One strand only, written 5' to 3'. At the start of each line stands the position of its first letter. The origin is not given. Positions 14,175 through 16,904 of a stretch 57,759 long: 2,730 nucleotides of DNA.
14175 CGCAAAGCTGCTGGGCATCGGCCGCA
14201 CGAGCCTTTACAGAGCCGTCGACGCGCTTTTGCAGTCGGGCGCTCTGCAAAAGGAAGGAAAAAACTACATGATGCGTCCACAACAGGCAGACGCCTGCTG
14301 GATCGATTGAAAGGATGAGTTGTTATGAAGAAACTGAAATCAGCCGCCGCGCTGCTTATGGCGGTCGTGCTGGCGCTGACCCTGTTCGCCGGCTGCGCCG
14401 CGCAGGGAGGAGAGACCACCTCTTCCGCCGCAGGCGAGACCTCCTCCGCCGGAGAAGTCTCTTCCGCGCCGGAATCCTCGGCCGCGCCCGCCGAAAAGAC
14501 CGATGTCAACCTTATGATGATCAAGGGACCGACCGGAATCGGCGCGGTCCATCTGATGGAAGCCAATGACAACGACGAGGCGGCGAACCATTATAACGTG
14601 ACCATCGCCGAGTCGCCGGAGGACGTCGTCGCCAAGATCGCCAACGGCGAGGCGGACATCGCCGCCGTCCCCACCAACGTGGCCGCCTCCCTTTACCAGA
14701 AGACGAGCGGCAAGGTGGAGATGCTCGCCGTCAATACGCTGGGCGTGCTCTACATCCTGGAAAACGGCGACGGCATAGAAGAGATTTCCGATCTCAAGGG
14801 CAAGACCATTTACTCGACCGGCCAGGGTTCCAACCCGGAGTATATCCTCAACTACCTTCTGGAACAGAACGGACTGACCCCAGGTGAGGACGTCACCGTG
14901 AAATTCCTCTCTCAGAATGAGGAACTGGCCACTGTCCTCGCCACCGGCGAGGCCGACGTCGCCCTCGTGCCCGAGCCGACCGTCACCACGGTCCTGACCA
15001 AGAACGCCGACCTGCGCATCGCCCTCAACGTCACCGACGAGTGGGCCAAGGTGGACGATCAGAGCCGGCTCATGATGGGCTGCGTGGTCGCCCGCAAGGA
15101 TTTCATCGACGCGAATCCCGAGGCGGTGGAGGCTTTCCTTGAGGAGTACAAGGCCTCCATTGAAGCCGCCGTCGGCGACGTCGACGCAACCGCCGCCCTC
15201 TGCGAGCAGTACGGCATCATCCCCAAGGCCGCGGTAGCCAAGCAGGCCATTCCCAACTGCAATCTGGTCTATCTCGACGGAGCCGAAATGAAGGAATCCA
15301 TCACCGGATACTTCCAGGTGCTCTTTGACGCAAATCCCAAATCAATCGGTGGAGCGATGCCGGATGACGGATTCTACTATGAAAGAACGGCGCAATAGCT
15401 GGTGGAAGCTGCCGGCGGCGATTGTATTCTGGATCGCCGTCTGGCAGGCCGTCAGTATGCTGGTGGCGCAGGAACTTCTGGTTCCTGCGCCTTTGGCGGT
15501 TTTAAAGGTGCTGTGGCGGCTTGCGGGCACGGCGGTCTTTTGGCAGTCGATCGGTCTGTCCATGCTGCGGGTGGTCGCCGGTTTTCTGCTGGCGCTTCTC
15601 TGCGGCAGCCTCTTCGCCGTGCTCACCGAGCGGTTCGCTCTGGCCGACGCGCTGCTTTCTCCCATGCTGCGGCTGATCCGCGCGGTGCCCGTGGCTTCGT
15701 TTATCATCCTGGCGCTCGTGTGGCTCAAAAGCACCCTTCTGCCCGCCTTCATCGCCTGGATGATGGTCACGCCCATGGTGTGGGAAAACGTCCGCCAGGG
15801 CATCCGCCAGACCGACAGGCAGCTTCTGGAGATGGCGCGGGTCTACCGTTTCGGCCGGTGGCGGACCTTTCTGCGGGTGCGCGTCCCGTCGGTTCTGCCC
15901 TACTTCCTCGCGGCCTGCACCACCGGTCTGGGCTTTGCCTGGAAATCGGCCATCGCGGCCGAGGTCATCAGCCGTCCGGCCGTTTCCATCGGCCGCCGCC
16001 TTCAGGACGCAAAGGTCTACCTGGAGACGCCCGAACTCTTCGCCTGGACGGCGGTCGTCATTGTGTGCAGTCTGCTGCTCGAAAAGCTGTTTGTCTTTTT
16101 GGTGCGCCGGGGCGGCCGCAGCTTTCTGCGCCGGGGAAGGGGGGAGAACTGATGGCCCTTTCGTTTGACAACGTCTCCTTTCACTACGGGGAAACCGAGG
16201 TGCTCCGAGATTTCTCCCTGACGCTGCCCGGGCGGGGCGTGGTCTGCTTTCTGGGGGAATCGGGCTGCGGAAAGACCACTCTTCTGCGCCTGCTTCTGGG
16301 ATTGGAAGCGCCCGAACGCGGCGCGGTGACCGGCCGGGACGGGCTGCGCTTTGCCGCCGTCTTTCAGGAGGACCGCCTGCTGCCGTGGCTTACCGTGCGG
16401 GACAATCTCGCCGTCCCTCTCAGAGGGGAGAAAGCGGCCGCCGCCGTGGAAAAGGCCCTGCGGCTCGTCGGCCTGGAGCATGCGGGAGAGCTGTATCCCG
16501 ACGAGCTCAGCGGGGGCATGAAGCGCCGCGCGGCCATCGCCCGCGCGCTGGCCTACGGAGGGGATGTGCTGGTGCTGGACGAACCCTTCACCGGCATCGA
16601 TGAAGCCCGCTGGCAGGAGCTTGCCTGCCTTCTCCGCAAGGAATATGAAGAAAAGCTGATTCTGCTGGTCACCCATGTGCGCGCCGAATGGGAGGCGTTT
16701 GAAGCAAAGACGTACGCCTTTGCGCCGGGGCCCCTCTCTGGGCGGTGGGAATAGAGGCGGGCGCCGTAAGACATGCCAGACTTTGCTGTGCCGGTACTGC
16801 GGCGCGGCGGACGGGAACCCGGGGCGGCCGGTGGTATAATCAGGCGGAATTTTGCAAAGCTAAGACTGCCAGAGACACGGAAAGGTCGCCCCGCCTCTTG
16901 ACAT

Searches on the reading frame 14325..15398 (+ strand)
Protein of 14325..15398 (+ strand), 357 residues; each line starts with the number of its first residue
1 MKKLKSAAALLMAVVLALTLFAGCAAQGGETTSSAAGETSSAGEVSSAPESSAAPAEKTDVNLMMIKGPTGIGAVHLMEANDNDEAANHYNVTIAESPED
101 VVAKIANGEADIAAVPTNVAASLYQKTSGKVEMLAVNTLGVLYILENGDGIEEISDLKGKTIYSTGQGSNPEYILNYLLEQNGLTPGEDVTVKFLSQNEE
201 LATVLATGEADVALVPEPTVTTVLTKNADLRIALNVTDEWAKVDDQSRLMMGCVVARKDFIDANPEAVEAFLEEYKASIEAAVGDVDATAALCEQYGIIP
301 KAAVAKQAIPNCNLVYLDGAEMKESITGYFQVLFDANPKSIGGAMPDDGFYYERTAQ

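Call 90: search_protein_families(library=pfam, proteins=[window:14325-15398:+], max_evalue=0.00001)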
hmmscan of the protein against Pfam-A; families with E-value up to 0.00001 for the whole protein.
window:14325-15398:+ (357 aa): 5 families
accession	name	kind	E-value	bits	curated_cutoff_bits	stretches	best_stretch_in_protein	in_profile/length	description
PF12974.12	Phosphonate-bd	-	2.1e-15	57.2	27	1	91-277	32-218/242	ABC transporter, phosphonate, periplasmic substrate-binding protein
PF09084.16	NMT1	-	5.3e-13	49.8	20.5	1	92-284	23-211/216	NMT1/THI5 like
PF13379.11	NMT1_2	-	1.6e-07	31.8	24.7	1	92-274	39-230/252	NMT1-like family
PF04069.17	OpuAC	-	1.3e-06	28.7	21.2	1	89-281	28-228/257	Substrate binding domain of ABC-type glycine betaine transport system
PF12727.12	PBP_like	-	3.5e-06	26.7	27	0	133-218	65-153/193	PBP superfamily domain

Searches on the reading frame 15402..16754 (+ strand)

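Call 90: search_protein_families(library=pfam, proteins=[window:15402-16754:+], max_evalue=0.00001)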
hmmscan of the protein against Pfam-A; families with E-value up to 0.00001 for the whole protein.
window:15402-16754:+ (450 aa): 2 families
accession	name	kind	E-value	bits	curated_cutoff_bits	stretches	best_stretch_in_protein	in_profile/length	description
PF00005.33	ABC_tran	-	6.6e-26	92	25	1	268-396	1-136/137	ABC transporter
PF13304.12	AAA_21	-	1.3e-06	29.2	27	0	352-425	221-298/304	AAA domain, putative AbiEii toxin, Type IV TA system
